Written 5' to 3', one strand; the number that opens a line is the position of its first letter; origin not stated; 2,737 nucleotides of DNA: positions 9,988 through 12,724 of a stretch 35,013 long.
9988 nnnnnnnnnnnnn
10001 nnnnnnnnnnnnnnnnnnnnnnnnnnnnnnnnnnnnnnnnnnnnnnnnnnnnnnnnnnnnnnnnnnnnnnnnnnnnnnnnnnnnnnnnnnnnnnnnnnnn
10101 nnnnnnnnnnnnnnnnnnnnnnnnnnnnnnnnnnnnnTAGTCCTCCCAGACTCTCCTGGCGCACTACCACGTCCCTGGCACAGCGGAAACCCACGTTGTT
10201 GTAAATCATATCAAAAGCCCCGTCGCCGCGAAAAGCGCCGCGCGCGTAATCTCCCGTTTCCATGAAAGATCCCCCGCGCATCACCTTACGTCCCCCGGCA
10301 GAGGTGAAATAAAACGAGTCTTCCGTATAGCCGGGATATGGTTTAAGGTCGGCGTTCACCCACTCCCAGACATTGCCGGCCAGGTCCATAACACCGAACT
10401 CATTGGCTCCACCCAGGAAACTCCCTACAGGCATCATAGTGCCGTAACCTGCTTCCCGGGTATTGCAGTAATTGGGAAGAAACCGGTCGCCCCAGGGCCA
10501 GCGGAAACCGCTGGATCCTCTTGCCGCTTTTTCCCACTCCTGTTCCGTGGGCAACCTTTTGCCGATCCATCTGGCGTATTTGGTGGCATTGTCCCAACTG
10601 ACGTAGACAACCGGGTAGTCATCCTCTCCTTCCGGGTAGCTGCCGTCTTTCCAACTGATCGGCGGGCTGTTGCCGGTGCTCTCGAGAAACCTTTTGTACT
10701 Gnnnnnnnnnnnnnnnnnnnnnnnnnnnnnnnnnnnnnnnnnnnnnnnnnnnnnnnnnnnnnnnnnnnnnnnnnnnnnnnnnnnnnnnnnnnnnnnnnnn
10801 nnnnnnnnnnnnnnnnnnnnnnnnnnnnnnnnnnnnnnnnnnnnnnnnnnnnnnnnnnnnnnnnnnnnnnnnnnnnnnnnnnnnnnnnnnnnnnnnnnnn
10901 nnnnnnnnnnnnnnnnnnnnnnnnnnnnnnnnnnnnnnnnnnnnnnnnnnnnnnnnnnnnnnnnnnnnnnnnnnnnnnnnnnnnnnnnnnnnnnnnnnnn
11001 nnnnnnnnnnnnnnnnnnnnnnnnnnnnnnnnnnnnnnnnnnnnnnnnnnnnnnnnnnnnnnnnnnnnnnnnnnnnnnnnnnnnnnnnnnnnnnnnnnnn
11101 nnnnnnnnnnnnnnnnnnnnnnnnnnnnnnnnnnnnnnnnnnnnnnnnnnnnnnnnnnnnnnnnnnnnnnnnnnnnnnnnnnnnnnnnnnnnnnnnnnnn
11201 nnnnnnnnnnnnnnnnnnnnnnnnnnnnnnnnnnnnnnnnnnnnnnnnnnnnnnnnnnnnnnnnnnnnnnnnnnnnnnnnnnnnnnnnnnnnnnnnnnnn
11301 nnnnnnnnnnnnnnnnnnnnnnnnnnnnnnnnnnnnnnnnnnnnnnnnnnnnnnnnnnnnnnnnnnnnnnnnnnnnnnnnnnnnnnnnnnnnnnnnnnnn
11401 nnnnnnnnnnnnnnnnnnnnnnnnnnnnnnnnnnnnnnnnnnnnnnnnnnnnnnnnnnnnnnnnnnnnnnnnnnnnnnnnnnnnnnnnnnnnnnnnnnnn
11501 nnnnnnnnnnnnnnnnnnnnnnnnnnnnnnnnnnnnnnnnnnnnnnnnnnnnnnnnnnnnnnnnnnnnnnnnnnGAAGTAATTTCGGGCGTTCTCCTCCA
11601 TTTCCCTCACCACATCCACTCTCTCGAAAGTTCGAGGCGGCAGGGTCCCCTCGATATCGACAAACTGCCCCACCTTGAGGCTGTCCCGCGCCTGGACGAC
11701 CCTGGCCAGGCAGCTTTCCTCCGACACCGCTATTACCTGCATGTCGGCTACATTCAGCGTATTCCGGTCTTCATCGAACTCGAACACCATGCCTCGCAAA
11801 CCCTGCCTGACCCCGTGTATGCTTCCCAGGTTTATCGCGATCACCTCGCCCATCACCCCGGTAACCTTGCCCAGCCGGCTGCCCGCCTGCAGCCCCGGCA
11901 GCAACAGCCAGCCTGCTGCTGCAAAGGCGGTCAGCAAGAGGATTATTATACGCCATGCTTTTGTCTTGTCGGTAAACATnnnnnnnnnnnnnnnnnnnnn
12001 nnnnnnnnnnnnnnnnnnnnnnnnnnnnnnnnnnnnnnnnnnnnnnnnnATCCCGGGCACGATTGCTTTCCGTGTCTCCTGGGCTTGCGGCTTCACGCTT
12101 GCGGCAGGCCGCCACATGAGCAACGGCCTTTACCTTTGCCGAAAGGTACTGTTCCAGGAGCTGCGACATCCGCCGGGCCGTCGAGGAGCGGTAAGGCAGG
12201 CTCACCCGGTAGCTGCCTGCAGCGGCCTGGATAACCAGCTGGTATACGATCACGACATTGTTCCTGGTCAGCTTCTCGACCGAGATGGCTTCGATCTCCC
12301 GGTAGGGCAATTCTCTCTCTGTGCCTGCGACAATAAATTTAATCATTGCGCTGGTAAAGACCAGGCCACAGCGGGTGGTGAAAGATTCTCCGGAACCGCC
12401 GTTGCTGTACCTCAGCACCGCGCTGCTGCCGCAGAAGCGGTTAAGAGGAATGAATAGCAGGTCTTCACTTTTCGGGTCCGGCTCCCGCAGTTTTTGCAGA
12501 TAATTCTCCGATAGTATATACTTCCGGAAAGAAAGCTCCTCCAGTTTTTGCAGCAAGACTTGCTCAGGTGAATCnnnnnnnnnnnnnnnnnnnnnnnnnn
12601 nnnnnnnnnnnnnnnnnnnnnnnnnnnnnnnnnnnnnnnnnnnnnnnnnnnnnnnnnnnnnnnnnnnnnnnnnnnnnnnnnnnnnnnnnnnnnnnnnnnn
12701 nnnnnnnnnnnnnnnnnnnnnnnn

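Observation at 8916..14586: Atypical ExeA/MshM-like AAA+ / zinc-ribbon protein in an operon with a TM-TPR-FGE(SUMF1) protein and a secreted TPR protein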

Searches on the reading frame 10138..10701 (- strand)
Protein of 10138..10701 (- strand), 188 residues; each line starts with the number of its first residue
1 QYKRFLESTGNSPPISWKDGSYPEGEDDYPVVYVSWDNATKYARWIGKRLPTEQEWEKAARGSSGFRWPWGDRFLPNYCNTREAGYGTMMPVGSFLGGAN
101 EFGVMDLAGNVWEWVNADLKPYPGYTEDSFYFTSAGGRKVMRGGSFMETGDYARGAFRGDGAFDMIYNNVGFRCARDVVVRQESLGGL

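Call 74: search_solved_structures(query=window:10138-10701:-, max_evalue=1e-20, show_alignments=5)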
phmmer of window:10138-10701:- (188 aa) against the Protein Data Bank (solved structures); distinct sequences matched with E-value up to 1e-20: 7.
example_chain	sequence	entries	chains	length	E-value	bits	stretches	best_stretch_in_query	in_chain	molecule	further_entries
7spq_A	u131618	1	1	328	5.4e-33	117.6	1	1-176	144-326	Serine/threonine kinase ToxD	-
6muj_A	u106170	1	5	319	6.9e-26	94.4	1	24-179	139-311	Formylglycine-generating enzyme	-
2q17_A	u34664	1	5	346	9.2e-26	94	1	24-179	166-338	formylglycine generating enzyme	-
7ml6_A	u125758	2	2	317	1.8e-24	89.8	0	20-89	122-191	CalU17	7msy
6vqp_A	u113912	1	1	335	2.3e-24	89.5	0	20-89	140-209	CalU17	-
1y4j_A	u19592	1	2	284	1.1e-21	80.6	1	27-178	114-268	Sulfatase modifying factor 2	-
31dc_A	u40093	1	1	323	6.4e-21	78.2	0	26-182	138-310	Formylglycine-generating enzyme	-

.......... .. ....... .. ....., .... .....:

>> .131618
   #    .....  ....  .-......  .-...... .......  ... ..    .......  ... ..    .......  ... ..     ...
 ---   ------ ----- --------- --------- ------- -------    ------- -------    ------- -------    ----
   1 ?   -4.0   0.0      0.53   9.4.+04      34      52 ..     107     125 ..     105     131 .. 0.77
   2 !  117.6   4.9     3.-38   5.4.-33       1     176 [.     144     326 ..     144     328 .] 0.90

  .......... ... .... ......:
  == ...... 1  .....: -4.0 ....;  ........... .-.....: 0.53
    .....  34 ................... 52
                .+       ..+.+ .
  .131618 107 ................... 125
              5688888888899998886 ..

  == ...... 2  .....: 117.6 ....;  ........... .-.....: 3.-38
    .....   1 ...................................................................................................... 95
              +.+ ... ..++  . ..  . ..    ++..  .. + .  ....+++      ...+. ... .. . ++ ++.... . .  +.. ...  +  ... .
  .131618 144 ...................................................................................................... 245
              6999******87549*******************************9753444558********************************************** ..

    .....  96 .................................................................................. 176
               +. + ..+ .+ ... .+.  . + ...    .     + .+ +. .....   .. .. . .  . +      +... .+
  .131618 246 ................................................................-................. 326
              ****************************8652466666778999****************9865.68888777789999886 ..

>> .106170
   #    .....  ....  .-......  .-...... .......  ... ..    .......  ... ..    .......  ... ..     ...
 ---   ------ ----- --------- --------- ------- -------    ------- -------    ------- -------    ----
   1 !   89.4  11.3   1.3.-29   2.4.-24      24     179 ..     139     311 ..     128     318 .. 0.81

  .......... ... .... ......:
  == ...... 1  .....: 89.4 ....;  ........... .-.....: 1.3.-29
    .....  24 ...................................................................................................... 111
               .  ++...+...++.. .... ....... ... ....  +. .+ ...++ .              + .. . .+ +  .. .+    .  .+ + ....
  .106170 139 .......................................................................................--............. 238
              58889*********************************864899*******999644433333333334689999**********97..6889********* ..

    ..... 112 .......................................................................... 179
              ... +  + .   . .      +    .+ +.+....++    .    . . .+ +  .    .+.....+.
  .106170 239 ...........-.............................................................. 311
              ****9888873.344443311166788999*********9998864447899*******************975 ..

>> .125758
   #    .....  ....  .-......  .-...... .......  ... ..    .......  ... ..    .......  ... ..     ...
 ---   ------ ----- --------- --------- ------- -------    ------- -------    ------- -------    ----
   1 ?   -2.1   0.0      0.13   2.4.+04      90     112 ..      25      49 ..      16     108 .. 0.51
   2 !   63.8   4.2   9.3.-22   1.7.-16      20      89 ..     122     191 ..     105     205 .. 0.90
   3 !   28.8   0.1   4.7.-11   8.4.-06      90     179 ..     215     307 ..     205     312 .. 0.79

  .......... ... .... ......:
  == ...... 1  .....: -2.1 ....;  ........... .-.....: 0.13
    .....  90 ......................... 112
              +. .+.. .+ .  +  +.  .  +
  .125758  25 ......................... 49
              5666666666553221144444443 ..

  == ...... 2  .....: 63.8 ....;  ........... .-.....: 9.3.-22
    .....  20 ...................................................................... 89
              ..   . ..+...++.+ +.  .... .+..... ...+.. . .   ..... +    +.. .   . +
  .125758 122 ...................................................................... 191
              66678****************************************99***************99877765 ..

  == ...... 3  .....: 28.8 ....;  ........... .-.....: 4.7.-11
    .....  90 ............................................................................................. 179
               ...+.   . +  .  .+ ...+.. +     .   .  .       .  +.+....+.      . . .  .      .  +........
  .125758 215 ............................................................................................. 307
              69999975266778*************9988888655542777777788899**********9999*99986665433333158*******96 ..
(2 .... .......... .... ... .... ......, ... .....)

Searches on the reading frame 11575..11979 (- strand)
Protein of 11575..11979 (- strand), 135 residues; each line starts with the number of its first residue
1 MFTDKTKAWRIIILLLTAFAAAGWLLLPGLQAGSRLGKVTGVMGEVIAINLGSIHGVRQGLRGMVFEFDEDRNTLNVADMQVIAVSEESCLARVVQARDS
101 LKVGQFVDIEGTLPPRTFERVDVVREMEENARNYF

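Call 56: search_protein_families(library=pfam, proteins=[window:11575-11979:-], max_evalue=1)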
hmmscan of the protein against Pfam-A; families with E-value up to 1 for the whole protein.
window:11575-11979:- (135 aa): 2 families
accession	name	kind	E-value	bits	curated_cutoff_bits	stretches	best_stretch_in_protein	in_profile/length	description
PF18914.6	DUF5666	-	0.068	13.9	27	1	63-113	2-48/60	Domain of unknown function (DUF5666)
PF16538.11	FlgT_C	-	0.1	13.5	27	0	45-60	2-17/77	Flagellar assembly protein T, C-terminal domain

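Call 58: predict_structure(alignment_id=A3)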
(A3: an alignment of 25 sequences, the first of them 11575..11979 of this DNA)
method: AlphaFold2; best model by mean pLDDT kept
length: 135 residues; sequences in the alignment: 25
mean_pLDDT: 83.2   pTM: 0.60
mean pLDDT of the five models: 83.2, 82.8, 75.2, 68.6, 56.1
residues with pLDDT >= 90: 72; 70-90: 33; 50-70: 26; < 50: 4
segments of 3 or more residues with pLDDT < 50: 1-3
pLDDT, mean of each block of 10 residues (from residue 1): 60 82 63 85 96 91 95 95 96 96 95 65 72 61
secondary structure, 60 per line:
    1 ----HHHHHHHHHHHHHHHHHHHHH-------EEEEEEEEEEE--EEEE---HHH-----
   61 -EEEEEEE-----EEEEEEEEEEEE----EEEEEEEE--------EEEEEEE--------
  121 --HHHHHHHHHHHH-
elements in order: H5-25 E33-43 E46-49 E62-68 E74-85 E90-97 E106-112 H123-134

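Call 61: fold_search(model_id=the predicted structure, library=pdb)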
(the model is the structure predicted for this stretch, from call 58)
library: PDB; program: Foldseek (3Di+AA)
matches with E <= 10: 1359; with E <= 0.001: 3
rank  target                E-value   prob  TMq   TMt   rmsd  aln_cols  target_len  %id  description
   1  8z5n_0                9.6e-05  1.00  0.45  0.18   4.8        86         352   20  Cryo-EM structure of the LPHT ring (released 2025-10-22)
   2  3w1e                  1.1e-04  1.00  0.46  0.18   4.9        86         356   20  Structure of FlgT, a flagellar basal body component protein (released 2013-04-03)
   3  5b0o_A                6.5e-04  1.00  0.45  0.15   7.4       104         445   15  Structure of the FliH-FliI complex (released 2016-03-23)
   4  5b0o_B                1.7e-03  1.00  0.45  0.15   7.7       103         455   16  Structure of the FliH-FliI complex (released 2016-03-23)
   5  5b0o_D                2.0e-03  1.00  0.44  0.15   6.2       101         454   18  Structure of the FliH-FliI complex (released 2016-03-23)
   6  9nvm_F                2.2e-03  1.00  0.45  0.14   3.8        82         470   18  ATPase Hybrid F1 with the ancestral core domains Catalytic Dwell (released 2025-11-05)
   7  1fx0_B                2.7e-03  1.00  0.45  0.14   3.0        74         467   18  Crystal structure of the chloroplast F1-ATPase from spinach (released 2001-09-25)
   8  9nvl_D                3.4e-03  1.00  0.45  0.15   3.9        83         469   18  ATPase Hybrid F1 with the ancestral core domains Binding Dwell (released 2025-11-05)
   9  9avj_F                3.7e-03  1.00  0.46  0.15   3.8        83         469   18  PS3 F1 ATPase Wild type (released 2024-10-30)
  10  6fkf_F                3.9e-03  1.00  0.47  0.15   3.8        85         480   19  Chloroplast F1Fo conformation 1 (released 2018-05-23)
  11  9nvl_E                4.4e-03  1.00  0.45  0.15   3.9        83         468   18  ATPase Hybrid F1 with the ancestral core domains Binding Dwell (released 2025-11-05)
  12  6r0w_F                4.4e-03  1.00  0.42  0.14   3.3        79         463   18  Thermus thermophilus V/A-type ATPase/synthase, rotational state 2 (released 2019-08-28)
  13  7fda_B                4.9e-03  1.00  0.48  0.16   9.5       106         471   12  CryoEM Structure of Reconstituted V-ATPase, state1 (released 2021-12-22)
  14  9bra_3                5.1e-03  1.00  0.45  0.15   9.1        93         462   16  Intact V-ATPase State 2 and synaptophysin complex in mouse brain isolated synaptic vesicles (released 2024-06-19)
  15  6xbw_B                5.4e-03  1.00  0.43  0.10   3.9        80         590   19  Cryo-EM structure of V-ATPase from bovine brain, state 1 (released 2020-08-19)
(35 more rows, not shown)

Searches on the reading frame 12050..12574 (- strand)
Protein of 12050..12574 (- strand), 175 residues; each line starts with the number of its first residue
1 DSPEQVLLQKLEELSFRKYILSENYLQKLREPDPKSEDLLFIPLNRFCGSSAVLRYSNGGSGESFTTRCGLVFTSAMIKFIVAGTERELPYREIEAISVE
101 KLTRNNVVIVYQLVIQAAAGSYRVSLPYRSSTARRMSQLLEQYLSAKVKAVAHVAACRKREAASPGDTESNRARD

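Call 41: predict_structure(alignment_id=A2)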
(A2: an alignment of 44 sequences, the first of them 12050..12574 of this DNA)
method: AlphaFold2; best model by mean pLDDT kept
length: 175 residues; sequences in the alignment: 44
mean_pLDDT: 93.9   pTM: 0.86
mean pLDDT of the five models: 93.9, 93.8, 93.3, 93.2, 90.9
residues with pLDDT >= 90: 150; 70-90: 14; 50-70: 11; < 50: 0
segments of 3 or more residues with pLDDT < 50: none
pLDDT, mean of each block of 10 residues (from residue 1): 96 97 93 91 90 96 96 98 96 98 97 98 97 98 98 96 76 67
secondary structure, 60 per line:
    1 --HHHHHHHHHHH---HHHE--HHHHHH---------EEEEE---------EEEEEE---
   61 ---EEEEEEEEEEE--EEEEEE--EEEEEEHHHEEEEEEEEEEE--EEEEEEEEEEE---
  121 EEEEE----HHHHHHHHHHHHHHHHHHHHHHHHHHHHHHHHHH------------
elements in order: H3-13 H23-28 E38-42 E52-57 E64-74 E77-82 E85-90 E94-104 E107-117 E121-125 H130-163

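Call 43: fold_search(model_id=the predicted structure, library=pdb)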
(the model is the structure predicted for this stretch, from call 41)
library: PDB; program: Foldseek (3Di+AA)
matches with E <= 10: 1286; with E <= 0.001: 9
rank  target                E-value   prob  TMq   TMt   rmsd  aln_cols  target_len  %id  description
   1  2bcj_A                1.8e-04  1.00  0.45  0.14   8.5       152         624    9  Crystal Structure of G Protein-Coupled Receptor Kinase 2 in Complex with Galpha-q and Gbetagamma Subunits (released 2005-12-20)
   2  6tuh_A                3.4e-04  1.00  0.35  0.39   6.8       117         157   12  PH domain of Bruton's tyrosine kinase bound to compound 1 (released 2020-11-25)
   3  6tt2_B                3.8e-04  1.00  0.36  0.39   6.3       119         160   13  The PH domain of Bruton's tyrosine kinase mutant R28C (released 2020-11-25)
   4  2yf0                  4.8e-04  1.00  0.35  0.14   4.2        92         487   16  Human Myotubularin related protein 6 (MTMR6) (released 2011-04-13)
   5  5ukl_A                4.8e-04  1.00  0.39  0.13   8.6       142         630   11  Human GRK2 in complex with Gbetagamma subunits and CCG222886 (14bd) (released 2017-04-05)
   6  5he2_A                4.8e-04  1.00  0.40  0.13   9.3       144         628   11  Bovine GRK2 in complex with Gbetagamma subunits and CCG224406 (released 2016-05-11)
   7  5ukk_A                5.0e-04  1.00  0.37  0.13  11.3       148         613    9  Human GRK2 in complex with human G-beta-gamma subunits and CCG211998 (14ak) (released 2017-04-05)
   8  1fb8                  7.1e-04  1.00  0.38  0.57   6.2       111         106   14  STRUCTURE OF THE PLECKSTRIN HOMOLOGY DOMAIN FROM DAPP1/PHISH (released 2000-07-20)
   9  5yqr                  9.9e-04  1.00  0.35  0.24   6.8       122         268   11  Crystal structure of the PH-like domain of Lam6 (released 2018-01-31)
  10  6tuh_B                1.0e-03  1.00  0.40  0.44   5.8       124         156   10  PH domain of Bruton's tyrosine kinase bound to compound 1 (released 2020-11-25)
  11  5he3_A                1.2e-03  1.00  0.39  0.13   9.2       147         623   12  Bovine GRK2 in complex with Gbetagamma subunits and CCG224411 (released 2016-05-11)
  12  7k7z_A                1.2e-03  1.00  0.41  0.14   8.7       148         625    9  Structure of a hit for G Protein Coupled Receptor Kinase 2 (GRK2) Inhibitor for the Potential Treatment of Heart Failu (released 2020-10-28)
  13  6tvn_A                1.3e-03  1.00  0.36  0.39   6.2       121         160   12  Crystal Structure of 5-bromoindoline-2,3-dione covalently bound to the PH domain of Bruton's tyrosine kinase (released 2020-11-25)
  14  3to1_A                1.3e-03  1.00  0.31  0.26   5.6        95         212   17  Two surfaces on Rtt106 mediate histone binding and chaperone activity (released 2011-12-21)
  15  5wg3_A                1.4e-03  1.00  0.37  0.13   9.2       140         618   11  Human GRK2 in complex with Gbetagamma subunits and CCG258748 (released 2017-12-27)
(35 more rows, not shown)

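Call 80: search_protein_representatives(alignment_id=A5)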
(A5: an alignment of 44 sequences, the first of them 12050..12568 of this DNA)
Query: 44 sequences, 148 profile positions. Proteins with E-value up to 0.001 (for the whole library): 47; up to 1e-10: 40; up to 1e-30: 7. The best 47 are listed.
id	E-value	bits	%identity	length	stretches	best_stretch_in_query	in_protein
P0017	7.4e-38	145.6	-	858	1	2-146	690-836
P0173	1.7e-35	137.9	-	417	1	2-146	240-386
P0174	2.6e-35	137.3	-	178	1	2-146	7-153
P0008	1.7e-32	128.1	-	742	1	2-146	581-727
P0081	4.1e-31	123.7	-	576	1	1-142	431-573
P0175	7.2e-31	122.9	-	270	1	3-143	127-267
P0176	7.5e-31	122.8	-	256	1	2-146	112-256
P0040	5.3e-30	120.1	-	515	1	2-147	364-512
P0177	1.5e-29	118.6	-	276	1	2-145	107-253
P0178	2.0e-29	118.2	-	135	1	17-146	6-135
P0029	4.0e-29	117.2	-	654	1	1-143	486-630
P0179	3.4e-28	114.2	-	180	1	3-146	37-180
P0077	1.1e-27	112.6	-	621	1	1-146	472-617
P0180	1.4e-27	112.2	-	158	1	2-146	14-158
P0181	1.6e-27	112.1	-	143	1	1-146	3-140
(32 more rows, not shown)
